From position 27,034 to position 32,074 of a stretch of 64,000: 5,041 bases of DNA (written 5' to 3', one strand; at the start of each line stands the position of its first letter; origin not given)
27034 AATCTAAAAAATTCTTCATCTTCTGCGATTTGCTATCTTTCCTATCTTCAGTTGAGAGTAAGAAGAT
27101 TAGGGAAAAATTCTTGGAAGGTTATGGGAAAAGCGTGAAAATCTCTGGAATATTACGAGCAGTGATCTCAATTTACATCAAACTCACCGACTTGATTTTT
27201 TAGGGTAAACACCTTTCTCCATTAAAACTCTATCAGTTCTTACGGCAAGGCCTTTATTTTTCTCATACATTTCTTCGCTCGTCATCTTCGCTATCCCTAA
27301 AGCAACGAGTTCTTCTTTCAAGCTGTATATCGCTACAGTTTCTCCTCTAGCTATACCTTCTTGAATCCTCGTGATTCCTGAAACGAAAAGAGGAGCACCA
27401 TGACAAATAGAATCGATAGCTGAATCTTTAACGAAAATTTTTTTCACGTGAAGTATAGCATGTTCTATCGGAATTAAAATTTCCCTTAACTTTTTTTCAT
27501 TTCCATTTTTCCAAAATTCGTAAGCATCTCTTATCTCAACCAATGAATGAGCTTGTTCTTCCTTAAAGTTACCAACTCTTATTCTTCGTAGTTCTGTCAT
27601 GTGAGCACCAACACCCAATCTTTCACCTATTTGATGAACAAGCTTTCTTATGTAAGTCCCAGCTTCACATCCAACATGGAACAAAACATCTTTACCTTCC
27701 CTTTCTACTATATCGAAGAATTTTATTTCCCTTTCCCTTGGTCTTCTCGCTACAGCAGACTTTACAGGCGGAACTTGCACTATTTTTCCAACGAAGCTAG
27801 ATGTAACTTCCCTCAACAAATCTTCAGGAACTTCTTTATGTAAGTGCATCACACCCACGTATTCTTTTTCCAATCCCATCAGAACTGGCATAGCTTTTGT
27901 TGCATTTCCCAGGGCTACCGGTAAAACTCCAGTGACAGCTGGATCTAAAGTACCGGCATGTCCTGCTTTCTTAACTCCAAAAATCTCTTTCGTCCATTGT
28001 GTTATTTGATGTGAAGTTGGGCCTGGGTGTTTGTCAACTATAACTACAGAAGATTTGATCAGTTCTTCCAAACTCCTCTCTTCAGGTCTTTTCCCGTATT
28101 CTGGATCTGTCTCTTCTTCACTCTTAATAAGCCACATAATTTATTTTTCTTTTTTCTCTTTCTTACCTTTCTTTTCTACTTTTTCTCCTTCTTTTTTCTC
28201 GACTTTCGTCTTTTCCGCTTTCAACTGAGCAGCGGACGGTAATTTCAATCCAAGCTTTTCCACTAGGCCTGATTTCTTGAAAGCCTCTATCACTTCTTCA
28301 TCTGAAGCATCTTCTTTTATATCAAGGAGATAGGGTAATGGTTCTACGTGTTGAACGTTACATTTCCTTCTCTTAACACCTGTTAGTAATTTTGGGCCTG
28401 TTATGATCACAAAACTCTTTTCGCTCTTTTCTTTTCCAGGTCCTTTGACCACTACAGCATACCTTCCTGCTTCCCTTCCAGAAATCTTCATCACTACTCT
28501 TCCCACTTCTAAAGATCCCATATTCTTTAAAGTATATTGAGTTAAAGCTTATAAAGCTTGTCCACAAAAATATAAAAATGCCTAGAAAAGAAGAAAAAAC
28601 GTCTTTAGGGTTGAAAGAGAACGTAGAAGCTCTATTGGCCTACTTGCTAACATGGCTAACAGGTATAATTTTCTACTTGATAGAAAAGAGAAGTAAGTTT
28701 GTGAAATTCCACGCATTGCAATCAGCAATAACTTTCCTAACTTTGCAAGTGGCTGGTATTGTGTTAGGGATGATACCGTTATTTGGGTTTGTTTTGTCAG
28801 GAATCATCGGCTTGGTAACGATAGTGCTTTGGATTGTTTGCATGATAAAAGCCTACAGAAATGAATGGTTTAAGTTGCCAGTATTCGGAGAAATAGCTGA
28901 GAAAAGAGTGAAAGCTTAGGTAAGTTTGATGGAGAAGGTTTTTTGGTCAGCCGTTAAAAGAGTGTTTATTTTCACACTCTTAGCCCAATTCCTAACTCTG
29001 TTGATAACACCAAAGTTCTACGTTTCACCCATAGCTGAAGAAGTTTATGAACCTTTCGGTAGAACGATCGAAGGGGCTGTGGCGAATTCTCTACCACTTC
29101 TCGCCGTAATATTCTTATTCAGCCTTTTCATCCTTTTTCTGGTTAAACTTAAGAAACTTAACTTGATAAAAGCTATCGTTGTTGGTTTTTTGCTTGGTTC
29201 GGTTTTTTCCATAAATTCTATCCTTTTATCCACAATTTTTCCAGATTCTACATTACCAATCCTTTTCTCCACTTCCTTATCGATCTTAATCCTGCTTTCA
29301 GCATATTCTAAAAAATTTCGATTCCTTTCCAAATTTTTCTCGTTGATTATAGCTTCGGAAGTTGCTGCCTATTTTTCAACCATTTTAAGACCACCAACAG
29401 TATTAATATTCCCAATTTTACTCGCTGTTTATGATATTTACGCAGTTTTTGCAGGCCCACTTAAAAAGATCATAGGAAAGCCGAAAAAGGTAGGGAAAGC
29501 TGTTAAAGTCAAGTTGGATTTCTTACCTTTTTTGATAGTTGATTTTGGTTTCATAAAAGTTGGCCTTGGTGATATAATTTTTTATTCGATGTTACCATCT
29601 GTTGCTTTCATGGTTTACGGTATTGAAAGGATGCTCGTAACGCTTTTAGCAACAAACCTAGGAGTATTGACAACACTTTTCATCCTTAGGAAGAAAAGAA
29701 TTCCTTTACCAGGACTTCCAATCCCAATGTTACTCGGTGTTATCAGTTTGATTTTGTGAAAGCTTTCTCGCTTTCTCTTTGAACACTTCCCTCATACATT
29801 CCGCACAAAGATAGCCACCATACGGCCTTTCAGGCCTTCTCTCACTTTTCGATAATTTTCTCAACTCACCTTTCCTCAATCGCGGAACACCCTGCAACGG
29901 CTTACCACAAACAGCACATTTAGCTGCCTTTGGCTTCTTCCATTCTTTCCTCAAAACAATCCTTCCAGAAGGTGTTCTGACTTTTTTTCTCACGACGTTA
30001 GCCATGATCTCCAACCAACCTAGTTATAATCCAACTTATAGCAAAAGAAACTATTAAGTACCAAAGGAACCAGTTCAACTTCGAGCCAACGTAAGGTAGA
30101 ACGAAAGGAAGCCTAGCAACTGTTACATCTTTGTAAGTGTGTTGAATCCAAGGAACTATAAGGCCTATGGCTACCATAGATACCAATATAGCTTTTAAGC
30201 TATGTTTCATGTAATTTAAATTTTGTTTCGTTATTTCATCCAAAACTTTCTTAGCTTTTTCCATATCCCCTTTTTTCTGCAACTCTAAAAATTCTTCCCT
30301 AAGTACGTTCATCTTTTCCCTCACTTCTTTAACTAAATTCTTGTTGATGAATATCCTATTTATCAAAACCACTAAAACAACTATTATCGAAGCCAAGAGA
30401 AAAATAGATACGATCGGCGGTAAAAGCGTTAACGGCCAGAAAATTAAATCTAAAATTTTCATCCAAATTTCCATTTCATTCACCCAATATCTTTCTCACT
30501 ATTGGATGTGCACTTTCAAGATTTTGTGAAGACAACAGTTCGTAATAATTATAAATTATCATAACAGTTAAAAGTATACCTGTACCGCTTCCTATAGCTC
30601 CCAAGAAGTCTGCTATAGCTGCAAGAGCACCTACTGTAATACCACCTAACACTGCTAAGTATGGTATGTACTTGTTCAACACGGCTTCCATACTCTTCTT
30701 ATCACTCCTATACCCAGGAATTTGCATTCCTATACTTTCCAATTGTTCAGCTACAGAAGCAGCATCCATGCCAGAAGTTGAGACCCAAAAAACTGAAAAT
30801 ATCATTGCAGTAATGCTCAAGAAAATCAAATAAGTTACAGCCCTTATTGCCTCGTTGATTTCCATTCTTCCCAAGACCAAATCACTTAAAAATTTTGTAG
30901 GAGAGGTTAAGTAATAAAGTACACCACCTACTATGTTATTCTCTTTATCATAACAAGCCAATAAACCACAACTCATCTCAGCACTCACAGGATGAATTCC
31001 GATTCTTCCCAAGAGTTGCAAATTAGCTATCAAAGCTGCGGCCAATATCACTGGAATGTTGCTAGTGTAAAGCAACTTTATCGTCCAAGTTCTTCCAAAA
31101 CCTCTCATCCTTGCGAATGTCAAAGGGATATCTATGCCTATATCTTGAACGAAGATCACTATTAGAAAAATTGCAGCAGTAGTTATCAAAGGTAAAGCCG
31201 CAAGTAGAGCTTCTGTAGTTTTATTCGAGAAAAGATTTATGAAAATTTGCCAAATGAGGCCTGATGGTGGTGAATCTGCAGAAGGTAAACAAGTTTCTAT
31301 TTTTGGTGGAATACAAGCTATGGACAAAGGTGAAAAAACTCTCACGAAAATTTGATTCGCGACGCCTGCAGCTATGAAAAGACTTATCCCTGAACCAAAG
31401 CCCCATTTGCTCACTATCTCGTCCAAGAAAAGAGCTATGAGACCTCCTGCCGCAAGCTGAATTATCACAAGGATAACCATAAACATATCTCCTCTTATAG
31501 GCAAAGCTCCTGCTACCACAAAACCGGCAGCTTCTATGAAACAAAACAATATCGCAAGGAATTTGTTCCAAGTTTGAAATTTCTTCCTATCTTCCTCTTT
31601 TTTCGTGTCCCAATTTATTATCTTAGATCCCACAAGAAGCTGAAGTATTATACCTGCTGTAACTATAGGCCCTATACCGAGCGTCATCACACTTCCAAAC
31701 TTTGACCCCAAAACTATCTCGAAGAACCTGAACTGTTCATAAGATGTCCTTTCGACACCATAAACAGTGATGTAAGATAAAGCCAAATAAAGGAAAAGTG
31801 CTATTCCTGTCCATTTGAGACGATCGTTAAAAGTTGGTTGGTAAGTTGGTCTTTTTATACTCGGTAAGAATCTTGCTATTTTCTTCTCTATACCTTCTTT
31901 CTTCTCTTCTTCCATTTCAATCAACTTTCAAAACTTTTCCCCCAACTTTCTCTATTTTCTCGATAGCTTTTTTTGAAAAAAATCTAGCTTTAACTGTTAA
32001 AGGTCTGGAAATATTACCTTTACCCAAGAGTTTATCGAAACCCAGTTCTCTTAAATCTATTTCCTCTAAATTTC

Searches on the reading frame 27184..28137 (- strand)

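Call 33: search_protein_families(library=pfam, proteins=[window:27184-28137:-], max_evalue=0.00001)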
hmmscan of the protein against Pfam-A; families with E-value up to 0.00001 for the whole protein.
window:27184-28137:- (317 aa): 4 families
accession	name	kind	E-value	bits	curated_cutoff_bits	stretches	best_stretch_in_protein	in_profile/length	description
PF01509.24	TruB_N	-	3.6e-27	96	27.3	1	50-163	1-149/149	TruB family pseudouridylate synthase (N terminal domain)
PF16198.10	TruB_C_2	-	5.2e-23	81.4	29.3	1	164-227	1-64/66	tRNA pseudouridylate synthase B C-terminal domain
PF01472.26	PUA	-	4.2e-22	78.3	24.8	1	232-305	1-74/74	PUA domain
PF08068.17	DKCLD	-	1.5e-12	47.8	27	1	3-45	15-57/58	DKCLD (NUC011) domain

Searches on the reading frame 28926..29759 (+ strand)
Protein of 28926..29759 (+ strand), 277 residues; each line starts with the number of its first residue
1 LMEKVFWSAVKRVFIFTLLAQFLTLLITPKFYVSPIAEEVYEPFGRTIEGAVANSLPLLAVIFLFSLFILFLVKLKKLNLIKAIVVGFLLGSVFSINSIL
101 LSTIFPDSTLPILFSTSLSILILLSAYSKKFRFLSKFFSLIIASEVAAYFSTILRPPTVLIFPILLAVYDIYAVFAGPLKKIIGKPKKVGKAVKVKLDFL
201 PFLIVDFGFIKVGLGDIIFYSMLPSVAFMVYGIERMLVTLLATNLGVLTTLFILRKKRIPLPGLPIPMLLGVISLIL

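Call 34: search_protein_families(library=pfam, proteins=[window:28926-29759:+], max_evalue=0.00001)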
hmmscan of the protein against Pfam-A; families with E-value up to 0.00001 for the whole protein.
window:28926-29759:+ (277 aa): 1 family
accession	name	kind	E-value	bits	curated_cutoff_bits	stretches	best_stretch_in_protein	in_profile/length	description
PF01080.22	Presenilin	-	5.2e-17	62.1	34.3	2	210-275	332-397/408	Presenilin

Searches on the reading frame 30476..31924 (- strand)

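Call 34: search_protein_families(library=pfam, proteins=[window:30476-31924:-], max_evalue=0.00001)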
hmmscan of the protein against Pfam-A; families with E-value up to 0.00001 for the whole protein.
window:30476-31924:- (482 aa): 1 family
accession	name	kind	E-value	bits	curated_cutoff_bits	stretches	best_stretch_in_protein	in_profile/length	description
PF00344.25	SecY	-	1.2e-69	235.4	32.2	1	78-461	1-306/306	SecY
